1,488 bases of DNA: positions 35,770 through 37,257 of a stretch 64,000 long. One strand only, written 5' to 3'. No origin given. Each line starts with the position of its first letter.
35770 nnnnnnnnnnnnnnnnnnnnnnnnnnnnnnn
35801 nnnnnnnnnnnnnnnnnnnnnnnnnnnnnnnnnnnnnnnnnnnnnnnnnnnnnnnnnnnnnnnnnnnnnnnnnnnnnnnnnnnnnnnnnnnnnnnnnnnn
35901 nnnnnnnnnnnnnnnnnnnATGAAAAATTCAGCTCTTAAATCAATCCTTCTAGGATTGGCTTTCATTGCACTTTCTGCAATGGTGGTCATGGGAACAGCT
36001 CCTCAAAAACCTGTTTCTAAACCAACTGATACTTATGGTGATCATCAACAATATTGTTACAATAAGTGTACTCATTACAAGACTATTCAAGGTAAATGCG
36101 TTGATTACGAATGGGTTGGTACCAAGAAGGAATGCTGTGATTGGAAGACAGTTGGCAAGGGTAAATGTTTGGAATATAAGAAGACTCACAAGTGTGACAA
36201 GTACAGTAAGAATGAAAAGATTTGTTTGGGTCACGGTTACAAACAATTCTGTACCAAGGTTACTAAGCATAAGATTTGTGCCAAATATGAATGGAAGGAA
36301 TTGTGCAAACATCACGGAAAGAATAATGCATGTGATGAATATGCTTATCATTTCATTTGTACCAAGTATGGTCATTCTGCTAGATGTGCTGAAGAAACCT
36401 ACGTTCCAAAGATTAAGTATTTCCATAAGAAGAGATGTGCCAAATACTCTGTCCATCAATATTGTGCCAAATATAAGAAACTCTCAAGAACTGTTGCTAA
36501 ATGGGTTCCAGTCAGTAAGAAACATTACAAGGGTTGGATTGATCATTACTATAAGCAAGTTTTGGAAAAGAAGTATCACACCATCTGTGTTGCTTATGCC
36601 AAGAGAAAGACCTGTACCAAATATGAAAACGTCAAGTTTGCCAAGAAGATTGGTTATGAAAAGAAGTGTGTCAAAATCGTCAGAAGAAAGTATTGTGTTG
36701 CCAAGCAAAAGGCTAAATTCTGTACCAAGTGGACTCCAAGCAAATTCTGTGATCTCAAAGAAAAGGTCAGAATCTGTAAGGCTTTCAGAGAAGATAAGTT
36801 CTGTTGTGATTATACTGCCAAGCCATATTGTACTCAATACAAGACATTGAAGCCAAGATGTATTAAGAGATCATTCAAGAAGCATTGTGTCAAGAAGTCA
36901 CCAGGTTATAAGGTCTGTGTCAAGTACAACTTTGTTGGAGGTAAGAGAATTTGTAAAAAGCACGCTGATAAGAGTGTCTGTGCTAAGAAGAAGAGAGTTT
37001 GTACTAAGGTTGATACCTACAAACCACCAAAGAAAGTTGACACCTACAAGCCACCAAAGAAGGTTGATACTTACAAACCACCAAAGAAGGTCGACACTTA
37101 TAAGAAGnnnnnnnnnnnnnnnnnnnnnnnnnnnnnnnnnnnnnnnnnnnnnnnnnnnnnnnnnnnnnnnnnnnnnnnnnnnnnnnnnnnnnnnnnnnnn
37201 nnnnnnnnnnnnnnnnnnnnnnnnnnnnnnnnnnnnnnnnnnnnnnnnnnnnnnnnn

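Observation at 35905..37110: Secreted, ultra-basic Lys/Cys/Tyr-rich repeat protein ending in mussel-adhesive-like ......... tandem repeats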

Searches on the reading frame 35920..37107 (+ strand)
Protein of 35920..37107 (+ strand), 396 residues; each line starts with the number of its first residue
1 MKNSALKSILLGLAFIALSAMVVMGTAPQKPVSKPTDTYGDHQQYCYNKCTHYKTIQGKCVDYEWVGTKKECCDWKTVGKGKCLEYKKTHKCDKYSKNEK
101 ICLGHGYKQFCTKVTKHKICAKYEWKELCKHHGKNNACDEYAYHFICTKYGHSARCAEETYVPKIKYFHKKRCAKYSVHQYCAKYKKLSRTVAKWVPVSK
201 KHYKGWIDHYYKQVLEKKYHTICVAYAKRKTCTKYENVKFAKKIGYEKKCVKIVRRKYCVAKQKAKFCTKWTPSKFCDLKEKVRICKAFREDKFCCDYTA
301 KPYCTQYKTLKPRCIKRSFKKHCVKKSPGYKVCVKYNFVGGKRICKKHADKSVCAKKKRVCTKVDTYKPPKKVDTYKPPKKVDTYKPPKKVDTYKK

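Call 8: search_protein_families(library=pfam, proteins=[window:35920-37107:+], max_evalue=10)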
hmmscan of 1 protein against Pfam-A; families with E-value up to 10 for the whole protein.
window:35920-37107:+ (396 aa): 1 family
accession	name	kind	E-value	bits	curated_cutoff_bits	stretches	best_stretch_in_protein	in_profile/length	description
PF12292.13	DUF3624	-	0.4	11.6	27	0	231-253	2-24/76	Protein of unknown function (DUF3624)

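Call 9: find_homologous_proteins(query=window:35920-37107:+, max_evalue=0.01)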
Query window:35920-37107:+ (396 aa): 10 proteins with E <= 0.01 among 2141 candidates.
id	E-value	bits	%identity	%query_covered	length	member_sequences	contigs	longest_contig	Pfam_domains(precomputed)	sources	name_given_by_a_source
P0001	9.5e-267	903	100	100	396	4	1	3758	-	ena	-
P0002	1.1e-151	524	63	91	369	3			-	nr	nr:unnamed protein product [Naegleria fowleri]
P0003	8.7e-138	478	71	77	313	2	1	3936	-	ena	-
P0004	2.2e-133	464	57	97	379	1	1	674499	-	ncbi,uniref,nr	ncbi:hypothetical protein FDP41_004030 [Naegleria fowleri]|uniref:Uncharacterized protein n=1 Tax=Na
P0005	5.6e-132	459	71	68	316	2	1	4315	-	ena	-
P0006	1.9e-129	451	56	94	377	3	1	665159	-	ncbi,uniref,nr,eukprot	ncbi:predicted protein [Naegleria gruberi]|uniref:Predicted protein n=1 Tax=Naegleria gruberi TaxID=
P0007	1.6e-60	224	38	91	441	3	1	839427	-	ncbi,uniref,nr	ncbi:hypothetical protein FDP41_001988 [Naegleria fowleri]|uniref:Uncharacterized protein n=1 Tax=Na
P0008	4.7e-58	216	37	91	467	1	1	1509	-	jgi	jgi:hypothetical protein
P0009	2.4e-34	137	63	23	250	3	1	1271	-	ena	-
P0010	7.8e-33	132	40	54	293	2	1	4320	-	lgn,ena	-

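Call 10: find_encoding_contigs(protein=window:35920-37107:+, flank=5000)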
Protein window:35920-37107:+ (396 aa): no gene with exactly this product is on record in the collection.

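Call 12: list_cluster_members(proteins=[P0001, P0004, P0006, P0007, P0002])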
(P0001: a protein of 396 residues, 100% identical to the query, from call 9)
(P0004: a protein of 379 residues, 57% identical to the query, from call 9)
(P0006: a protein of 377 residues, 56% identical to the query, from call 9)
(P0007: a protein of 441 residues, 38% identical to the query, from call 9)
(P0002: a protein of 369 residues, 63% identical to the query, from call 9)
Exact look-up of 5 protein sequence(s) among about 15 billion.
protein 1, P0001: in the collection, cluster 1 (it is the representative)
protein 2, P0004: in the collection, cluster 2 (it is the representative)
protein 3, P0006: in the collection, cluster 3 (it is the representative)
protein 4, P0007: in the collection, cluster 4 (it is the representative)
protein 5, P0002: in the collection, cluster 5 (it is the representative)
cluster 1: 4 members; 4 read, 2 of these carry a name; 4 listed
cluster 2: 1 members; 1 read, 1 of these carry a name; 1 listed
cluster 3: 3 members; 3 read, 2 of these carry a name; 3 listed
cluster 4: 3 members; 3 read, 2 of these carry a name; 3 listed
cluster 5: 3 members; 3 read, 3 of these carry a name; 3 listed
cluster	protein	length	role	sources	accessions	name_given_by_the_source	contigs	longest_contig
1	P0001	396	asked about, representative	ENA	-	-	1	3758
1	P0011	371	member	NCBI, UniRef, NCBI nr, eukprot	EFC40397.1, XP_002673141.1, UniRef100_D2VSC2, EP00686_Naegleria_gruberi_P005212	predicted protein [Naegleria gruberi] | Predicted protein n=1 Tax=Naegleria gruberi TaxID=5762 RepID=D2VSC2_NAEGR | uncharacterized protein NAEGRDRAFT_71888 [Naegleria gruberi]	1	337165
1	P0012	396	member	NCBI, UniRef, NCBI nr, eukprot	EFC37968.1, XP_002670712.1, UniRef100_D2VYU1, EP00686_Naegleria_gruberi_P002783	predicted protein [Naegleria gruberi] | Predicted protein n=1 Tax=Naegleria gruberi TaxID=5762 RepID=D2VYU1_NAEGR | uncharacterized protein NAEGRDRAFT_74241 [Naegleria gruberi]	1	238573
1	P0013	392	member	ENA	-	-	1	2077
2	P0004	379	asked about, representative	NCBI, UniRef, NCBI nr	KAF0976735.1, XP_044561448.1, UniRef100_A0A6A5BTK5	hypothetical protein FDP41_004030 [Naegleria fowleri] | Uncharacterized protein n=1 Tax=Naegleria fowleri TaxID=5763 RepID=A0A6A5BTK5_NAEFO | uncharacterized protein FDP41_004030 [Naegleria fowleri]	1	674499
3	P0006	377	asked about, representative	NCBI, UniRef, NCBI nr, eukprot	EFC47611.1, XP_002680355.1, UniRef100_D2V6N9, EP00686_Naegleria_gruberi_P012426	predicted protein [Naegleria gruberi] | Predicted protein n=1 Tax=Naegleria gruberi TaxID=5762 RepID=D2V6N9_NAEGR | uncharacterized protein NAEGRDRAFT_64508 [Naegleria gruberi]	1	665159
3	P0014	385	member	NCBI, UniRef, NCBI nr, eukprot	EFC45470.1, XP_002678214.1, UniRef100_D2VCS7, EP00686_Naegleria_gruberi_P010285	predicted protein [Naegleria gruberi] | Predicted protein n=1 Tax=Naegleria gruberi TaxID=5762 RepID=D2VCS7_NAEGR | uncharacterized protein NAEGRDRAFT_48501 [Naegleria gruberi]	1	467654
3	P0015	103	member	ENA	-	-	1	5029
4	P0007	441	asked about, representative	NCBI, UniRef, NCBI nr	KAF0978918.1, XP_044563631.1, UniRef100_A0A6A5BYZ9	hypothetical protein FDP41_001988 [Naegleria fowleri] | Uncharacterized protein n=1 Tax=Naegleria fowleri TaxID=5763 RepID=A0A6A5BYZ9_NAEFO | uncharacterized protein FDP41_001988 [Naegleria fowleri]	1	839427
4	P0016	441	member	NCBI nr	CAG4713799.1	unnamed protein product [Naegleria fowleri]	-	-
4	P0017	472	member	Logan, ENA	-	-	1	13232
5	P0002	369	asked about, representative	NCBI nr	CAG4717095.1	unnamed protein product [Naegleria fowleri]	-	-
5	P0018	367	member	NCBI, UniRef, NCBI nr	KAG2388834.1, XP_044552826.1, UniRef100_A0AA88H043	hypothetical protein C9374_000273 [Naegleria lovaniensis] | Uncharacterized protein n=1 Tax=Naegleria lovaniensis TaxID=51637 RepID=A0AA88H043_NAELO | uncharacterized protein C9374_000273 [Naegleria lovaniensis]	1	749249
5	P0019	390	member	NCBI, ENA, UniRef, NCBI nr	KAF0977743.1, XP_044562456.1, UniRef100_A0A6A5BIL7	hypothetical protein FDP41_003065 [Naegleria fowleri] | Uncharacterized protein n=1 Tax=Naegleria fowleri TaxID=5763 RepID=A0A6A5BIL7_NAEFO | uncharacterized protein FDP41_003065 [Naegleria fowleri]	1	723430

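Call 28: search_solved_structures(query=A2, max_evalue=1)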
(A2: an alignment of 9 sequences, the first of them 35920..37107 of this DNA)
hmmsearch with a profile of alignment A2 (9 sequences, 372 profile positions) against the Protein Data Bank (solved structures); distinct sequences matched with E-value up to 1: 0.
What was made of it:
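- Tried and rejected: A PDB sequence search with the family profile gave 0 hits at E <= 1 (call 28).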

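Call 29: search_protein_families(library=pfam, alignment_id=A1, max_evalue=1)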
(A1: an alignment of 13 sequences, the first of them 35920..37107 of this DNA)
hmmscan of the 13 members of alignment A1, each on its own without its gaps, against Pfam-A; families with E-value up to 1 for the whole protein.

A. member 1, window:35920-37107:+ (396 aa): 1 family
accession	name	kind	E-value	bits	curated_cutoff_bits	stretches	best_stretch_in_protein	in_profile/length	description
PF12292.13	DUF3624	-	0.4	11.6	27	0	231-253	2-24/76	Protein of unknown function (DUF3624)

B. families by the number of members that match (of 13 scanned): 3 families
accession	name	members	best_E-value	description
PF12292.13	DUF3624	2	0.14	Protein of unknown function (DUF3624)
PF00073.26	Rhv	1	0.036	picornavirus capsid protein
PF18039.7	UBA_6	1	0.18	UBA-like domain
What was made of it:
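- On Apicomplexan oocyst wall proteins (OWP/COWP): No Pfam-A family matched at E < 0.1 for the window protein, and nothing near a cut-off for the 13 family members (calls 8, 29).
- On Amoebal cyst-wall lectins (Jacob, Jessie, Luke, Leo, Jonah): No Pfam domain hit (calls 8, 29) and no PDB sequence hit at E <= 1 (call 28).
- Closest known: Coccidian oocyst-wall proteins: Cys-rich OWP/COWP plus Tyr-rich GAM56/GAM82. Different: There is no sequence relationship (no Pfam or PDB hit, calls 8, 28, 29).
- Closest known: Cyst-wall lectins of other amoebae: Entamoeba Jacob/Jessie, Acanthamoeba Luke/Leo/Jonah. Different: None is detected here (calls 8, 29), and no carbohydrate binding has been tested.
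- Checked: No Pfam family matches (calls 8, 29).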

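Call 30: predict_structure(alignment_id=A2)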
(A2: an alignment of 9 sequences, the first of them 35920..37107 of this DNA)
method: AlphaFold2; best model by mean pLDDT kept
length: 396 residues; sequences in the alignment: 9
mean_pLDDT: 40.5   pTM: 0.18
mean pLDDT of the five models: 40.5, 36.4, 31.3, 30.3, 28.9
residues with pLDDT >= 90: 1; 70-90: 49; 50-70: 29; < 50: 317
segments of 3 or more residues with pLDDT < 50: 1-4, 21-166, 202-207, 240-242, 244-396
pLDDT, mean of each block of 10 residues (from residue 1): 47 50 37 31 28 23 28 31 29 25 21 22 34 36 27 37 48 76 87 77 50 82 85 68 47 37 36 33 35 23 25 34 38 34 38 33 29 31 35 31
secondary structure, 60 per line:
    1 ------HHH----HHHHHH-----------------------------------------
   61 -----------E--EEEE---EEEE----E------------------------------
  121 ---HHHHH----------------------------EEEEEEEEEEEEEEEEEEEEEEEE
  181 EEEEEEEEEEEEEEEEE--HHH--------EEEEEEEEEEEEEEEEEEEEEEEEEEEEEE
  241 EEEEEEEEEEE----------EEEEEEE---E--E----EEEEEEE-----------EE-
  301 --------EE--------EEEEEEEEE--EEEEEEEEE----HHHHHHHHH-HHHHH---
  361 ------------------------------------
elements in order: H14-19 E75-78 E82-85 H124-128 E157-197 E211-251 E262-268 E280-286 E319-327 E330-338 H343-351 H353-357
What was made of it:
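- The first full-length run gave the same central hairpin (call 30).
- Tried and rejected: The first full-length AlphaFold run was too poor (mean pLDDT 40.5) to interpret beyond the central hairpin (call 30).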

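Call 31: search_protein_representatives(alignment_id=A2)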
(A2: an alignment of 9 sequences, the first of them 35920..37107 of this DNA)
Query: 9 sequences, 372 profile positions. Proteins with E-value up to 0.001 (for the whole library): 21; up to 1e-10: 16; up to 1e-30: 7. The best 21 are listed.
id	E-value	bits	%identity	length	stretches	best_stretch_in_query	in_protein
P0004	3.1e-155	533.3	-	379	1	5-370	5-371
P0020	1.3e-142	491.8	-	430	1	10-370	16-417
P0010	1.8e-97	343.2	-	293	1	4-239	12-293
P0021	1.8e-47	178.7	-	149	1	1-133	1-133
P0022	4.0e-37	144.6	-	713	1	28-355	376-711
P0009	4.8e-34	134.5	-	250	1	8-101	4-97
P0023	5.7e-31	124.4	-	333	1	44-355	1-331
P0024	3.6e-25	105.3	-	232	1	13-178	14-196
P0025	1.8e-24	103.0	-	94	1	6-85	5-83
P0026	1.8e-18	83.2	-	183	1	294-369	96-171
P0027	6.9e-18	81.3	-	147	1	237-356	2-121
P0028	1.2e-16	77.2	-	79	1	303-370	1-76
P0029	5.0e-16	75.2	-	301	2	1-174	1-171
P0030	8.6e-16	74.4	-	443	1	229-354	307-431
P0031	6.1e-14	68.3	-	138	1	1-60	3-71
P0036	3.0e-04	36.4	-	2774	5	72-301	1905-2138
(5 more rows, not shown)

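Call 33: list_cluster_members(proteins=[P0020, P0022, P0023, P0024, P0029, P0030, P0021, P0026, P0008])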
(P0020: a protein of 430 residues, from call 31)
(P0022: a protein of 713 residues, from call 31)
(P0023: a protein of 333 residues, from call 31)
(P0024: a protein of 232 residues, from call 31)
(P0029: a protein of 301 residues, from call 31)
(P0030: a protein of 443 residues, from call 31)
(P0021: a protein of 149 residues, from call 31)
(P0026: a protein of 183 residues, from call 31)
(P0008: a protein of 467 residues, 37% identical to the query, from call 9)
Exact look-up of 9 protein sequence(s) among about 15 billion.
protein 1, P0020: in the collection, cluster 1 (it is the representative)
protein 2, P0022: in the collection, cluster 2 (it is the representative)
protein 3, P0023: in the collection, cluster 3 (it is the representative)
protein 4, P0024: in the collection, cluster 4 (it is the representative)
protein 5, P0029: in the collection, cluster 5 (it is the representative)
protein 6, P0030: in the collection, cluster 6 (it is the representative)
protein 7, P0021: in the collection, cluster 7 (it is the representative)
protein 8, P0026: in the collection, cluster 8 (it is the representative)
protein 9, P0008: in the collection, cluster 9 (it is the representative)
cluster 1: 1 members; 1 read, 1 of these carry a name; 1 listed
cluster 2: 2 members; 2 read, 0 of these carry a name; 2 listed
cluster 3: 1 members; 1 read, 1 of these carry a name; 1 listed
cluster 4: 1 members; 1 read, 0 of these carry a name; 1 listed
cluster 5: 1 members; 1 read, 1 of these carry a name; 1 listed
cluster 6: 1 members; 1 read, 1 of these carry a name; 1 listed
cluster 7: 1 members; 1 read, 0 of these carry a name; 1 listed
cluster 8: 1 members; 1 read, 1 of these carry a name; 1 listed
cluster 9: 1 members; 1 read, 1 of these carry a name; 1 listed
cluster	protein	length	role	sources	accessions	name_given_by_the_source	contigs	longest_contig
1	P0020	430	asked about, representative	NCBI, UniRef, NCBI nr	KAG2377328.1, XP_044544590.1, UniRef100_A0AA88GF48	hypothetical protein C9374_009239 [Naegleria lovaniensis] | Uncharacterized protein n=1 Tax=Naegleria lovaniensis TaxID=51637 RepID=A0AA88GF48_NAELO | uncharacterized protein C9374_009239 [Naegleria lovaniensis]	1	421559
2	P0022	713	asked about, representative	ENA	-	-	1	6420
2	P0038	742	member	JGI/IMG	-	-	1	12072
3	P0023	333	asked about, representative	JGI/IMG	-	hypothetical protein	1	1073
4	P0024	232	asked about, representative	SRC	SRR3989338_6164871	-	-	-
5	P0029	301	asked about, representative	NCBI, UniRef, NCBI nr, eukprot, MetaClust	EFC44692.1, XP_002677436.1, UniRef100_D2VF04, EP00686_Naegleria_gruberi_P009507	predicted protein [Naegleria gruberi] | Predicted protein n=1 Tax=Naegleria gruberi TaxID=5762 RepID=D2VF04_NAEGR | uncharacterized protein NAEGRDRAFT_67458 [Naegleria gruberi]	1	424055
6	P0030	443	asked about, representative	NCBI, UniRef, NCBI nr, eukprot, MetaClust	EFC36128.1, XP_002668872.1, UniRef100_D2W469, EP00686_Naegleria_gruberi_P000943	predicted protein [Naegleria gruberi] | Predicted protein n=1 Tax=Naegleria gruberi TaxID=5762 RepID=D2W469_NAEGR | uncharacterized protein NAEGRDRAFT_76199 [Naegleria gruberi]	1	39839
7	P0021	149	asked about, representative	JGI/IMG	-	-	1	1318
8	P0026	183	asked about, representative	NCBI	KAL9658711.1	hypothetical protein ABK040_005866 [Willaertia magna]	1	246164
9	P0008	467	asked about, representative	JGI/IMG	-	hypothetical protein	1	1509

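Call 40: find_encoding_contigs(protein=P0001, flank=3000, max_places=4)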
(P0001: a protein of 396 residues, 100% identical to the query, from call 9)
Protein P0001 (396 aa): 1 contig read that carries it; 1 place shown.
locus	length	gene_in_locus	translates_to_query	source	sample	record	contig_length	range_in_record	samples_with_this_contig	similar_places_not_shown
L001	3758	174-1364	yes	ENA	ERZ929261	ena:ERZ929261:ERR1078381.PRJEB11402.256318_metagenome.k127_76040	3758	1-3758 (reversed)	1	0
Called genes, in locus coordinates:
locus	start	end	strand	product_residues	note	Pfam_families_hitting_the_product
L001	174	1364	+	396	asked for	-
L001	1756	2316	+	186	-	-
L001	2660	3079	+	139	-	-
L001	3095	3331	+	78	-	-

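Call 41: find_encoding_contigs(protein=P0008, flank=3000, max_places=4)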
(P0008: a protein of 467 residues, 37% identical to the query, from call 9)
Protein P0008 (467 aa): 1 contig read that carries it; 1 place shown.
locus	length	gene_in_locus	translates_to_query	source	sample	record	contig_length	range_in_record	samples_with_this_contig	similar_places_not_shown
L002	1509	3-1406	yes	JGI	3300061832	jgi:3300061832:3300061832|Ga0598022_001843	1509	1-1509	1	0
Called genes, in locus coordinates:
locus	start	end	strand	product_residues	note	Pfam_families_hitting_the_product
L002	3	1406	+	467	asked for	?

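Call 46: find_homologous_proteins(query=A2, max_evalue=0.001)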
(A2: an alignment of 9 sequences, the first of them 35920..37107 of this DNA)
Query A2 (9 sequences) (396 aa, profile of the alignment): 11 proteins with E <= 0.001 among 4198 candidates.
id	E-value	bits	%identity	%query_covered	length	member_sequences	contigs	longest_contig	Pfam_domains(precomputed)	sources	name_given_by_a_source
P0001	1.4e-172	592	100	100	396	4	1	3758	-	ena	-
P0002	8.6e-163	560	63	91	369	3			-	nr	nr:unnamed protein product [Naegleria fowleri]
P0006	2.3e-162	558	56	94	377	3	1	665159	-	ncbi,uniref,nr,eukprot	ncbi:predicted protein [Naegleria gruberi]|uniref:Predicted protein n=1 Tax=Naegleria gruberi TaxID=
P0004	9.7e-155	533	57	97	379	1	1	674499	-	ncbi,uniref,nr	ncbi:hypothetical protein FDP41_004030 [Naegleria fowleri]|uniref:Uncharacterized protein n=1 Tax=Na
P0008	2.1e-151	522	37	91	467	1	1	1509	-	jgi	jgi:hypothetical protein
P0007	2.5e-148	512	38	91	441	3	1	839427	-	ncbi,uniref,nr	ncbi:hypothetical protein FDP41_001988 [Naegleria fowleri]|uniref:Uncharacterized protein n=1 Tax=Na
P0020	4.1e-142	492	38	96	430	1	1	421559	-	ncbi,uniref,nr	ncbi:hypothetical protein C9374_009239 [Naegleria lovaniensis]|uniref:Uncharacterized protein n=1 Ta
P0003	3.1e-136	472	71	77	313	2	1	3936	-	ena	-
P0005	4.8e-135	469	71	68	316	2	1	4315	-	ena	-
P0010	5.7e-97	343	40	54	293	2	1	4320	-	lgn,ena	-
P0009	1.5e-33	135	63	23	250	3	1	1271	-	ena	-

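Call 60: search_protein_families(library=pfam, proteins=[P0022, P0038, P0023, P0029, P0030, P0026, P0024, P0007, P0008], max_evalue=0.1)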
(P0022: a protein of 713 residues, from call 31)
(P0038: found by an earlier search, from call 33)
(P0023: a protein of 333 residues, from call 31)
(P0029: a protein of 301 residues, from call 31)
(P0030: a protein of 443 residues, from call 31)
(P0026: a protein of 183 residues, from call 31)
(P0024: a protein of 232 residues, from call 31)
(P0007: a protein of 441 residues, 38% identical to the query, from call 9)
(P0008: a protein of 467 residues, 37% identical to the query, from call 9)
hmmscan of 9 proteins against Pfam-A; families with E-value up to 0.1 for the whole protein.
P0022 (713 aa): 1 family
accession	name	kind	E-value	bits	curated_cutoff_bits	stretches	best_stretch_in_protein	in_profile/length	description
PF01393.25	Chromo_shadow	-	0.047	14.2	22.4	0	325-349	15-41/52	Chromo shadow domain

P0038 (742 aa): 1 family
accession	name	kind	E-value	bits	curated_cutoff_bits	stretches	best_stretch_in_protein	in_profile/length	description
PF01393.25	Chromo_shadow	-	0.051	14.1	22.4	0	354-378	15-41/52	Chromo shadow domain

P0023 (333 aa): 0 families

P0029 (301 aa): 0 families

P0030 (443 aa): 5 families
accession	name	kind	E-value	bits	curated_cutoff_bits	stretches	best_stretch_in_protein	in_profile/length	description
PF00536.37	SAM_1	-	4.5e-18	65.8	23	1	38-97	3-61/64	SAM domain (Sterile alpha motif)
PF07647.24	SAM_2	-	7.9e-16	58.4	20.5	1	38-99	4-65/66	SAM domain (Sterile alpha motif)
PF00564.30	PB1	-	7.4e-10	39.1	23.6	1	185-257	13-82/84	PB1 domain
PF02198.23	SAM_PNT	-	0.021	15.2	24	1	34-82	16-66/83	Sterile alpha motif (SAM)/Pointed domain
PF18016.8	SAM_3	-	0.066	13.6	22.6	0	39-79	11-50/65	SAM domain (Sterile alpha motif)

P0026 (183 aa): 3 families
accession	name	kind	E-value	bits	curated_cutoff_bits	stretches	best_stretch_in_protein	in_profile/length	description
PF25390.1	WD40_RLD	-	1.5e-07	31.5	150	1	26-98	195-267/363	RCC1-like domain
PF13540.12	RCC1_2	-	0.00016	21.9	22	1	29-56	2-30/30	Regulator of chromosome condensation (RCC1) repeat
PF00415.24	RCC1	-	0.0047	17.9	21.7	1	45-65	3-21/50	Regulator of chromosome condensation (RCC1) repeat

P0024 (232 aa): 0 families

P0007 (441 aa): 0 families

P0008 (467 aa): 0 families
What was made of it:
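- Tried and rejected: Pfam scans of the protein and of 13 + 9 relatives gave nothing near a cut-off (calls 8, 29, 60).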

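Call 67: find_encoding_contigs(protein=P0004, flank=5000, max_places=2)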
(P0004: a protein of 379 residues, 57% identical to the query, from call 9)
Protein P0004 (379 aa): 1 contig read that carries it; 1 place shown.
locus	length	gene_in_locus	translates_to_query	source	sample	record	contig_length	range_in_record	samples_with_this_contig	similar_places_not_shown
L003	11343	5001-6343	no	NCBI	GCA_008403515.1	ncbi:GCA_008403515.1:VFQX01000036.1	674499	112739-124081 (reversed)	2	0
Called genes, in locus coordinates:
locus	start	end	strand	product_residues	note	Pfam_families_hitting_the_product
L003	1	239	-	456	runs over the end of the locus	PF00501:AMP-binding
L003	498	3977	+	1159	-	PF00439:Bromodomain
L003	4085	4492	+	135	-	PF01282:Ribosomal_S24e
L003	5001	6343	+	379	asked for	-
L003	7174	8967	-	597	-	PF00023:Ank (faint), PF13606:Ank_3 (faint), PF13637:Ank_4 (faint), PF13857:Ank_5 (faint), PF12796:Ank_2 (weak)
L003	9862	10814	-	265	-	-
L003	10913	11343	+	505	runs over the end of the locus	PF16796:Microtub_bd, PF00225:Kinesin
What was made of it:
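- Tried and rejected: The N. fowleri orthologue is not syntenic (call 67).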

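Call 68: find_encoding_contigs(protein=P0006, flank=5000, max_places=2)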
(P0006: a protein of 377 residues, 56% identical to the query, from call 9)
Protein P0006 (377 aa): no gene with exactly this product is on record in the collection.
